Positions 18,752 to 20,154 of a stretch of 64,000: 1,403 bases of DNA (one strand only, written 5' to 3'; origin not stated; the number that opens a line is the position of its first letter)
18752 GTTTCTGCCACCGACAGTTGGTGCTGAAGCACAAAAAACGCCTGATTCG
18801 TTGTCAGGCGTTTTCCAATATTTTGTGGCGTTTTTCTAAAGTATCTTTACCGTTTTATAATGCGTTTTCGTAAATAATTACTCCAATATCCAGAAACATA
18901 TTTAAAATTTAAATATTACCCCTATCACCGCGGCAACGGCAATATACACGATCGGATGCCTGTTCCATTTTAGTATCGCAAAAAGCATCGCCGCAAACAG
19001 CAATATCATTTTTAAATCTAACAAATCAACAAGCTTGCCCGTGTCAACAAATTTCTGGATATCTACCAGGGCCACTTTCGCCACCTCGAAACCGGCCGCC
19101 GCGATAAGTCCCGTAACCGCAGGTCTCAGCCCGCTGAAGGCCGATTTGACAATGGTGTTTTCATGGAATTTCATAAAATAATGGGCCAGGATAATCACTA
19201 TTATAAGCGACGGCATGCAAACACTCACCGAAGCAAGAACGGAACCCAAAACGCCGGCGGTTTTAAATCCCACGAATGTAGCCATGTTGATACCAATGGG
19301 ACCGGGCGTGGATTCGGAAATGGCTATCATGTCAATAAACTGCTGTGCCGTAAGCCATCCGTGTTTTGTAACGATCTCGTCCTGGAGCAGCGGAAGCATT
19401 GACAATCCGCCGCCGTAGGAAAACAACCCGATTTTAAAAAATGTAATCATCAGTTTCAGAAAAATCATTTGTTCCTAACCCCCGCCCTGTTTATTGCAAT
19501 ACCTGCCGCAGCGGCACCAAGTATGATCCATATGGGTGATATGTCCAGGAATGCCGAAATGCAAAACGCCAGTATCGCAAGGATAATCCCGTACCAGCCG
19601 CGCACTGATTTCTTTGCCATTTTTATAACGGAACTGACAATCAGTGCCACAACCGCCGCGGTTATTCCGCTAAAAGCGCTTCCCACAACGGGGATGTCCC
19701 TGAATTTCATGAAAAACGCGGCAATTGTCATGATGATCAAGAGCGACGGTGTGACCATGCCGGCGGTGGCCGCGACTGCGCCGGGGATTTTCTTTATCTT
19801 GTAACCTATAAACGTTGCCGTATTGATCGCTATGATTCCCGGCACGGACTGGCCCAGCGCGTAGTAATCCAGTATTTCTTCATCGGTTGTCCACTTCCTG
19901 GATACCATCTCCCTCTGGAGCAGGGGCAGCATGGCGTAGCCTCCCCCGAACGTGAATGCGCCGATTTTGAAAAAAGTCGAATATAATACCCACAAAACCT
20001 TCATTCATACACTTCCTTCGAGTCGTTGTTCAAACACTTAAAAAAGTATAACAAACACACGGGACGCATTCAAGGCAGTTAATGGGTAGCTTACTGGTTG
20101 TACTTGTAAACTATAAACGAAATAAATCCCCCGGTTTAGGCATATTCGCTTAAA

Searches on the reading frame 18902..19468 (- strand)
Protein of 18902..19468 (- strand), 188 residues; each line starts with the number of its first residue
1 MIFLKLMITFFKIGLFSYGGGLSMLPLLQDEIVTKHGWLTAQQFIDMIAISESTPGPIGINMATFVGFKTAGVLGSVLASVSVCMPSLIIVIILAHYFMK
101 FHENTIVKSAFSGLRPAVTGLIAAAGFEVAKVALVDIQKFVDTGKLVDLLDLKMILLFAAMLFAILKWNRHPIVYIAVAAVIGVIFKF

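Call 56: search_protein_families(library=pfam, max_evalue=0.00001, proteins=[window:18902-19468:-])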
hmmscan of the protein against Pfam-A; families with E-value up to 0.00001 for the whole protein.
window:18902-19468:- (188 aa): 1 family
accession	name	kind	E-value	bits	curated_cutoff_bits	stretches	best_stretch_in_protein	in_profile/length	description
PF02417.20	Chromate_transp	-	4.2e-52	177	28.6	1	4-184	1-166/166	Chromate transporter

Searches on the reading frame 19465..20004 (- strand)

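Call 56: search_protein_families(library=pfam, max_evalue=0.00001, proteins=[window:19465-20004:-])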
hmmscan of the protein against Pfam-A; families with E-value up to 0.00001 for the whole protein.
window:19465-20004:- (179 aa): 1 family
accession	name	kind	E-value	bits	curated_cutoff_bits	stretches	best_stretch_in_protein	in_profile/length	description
PF02417.20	Chromate_transp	-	1.9e-53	181.3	28.6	1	5-169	1-166/166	Chromate transporter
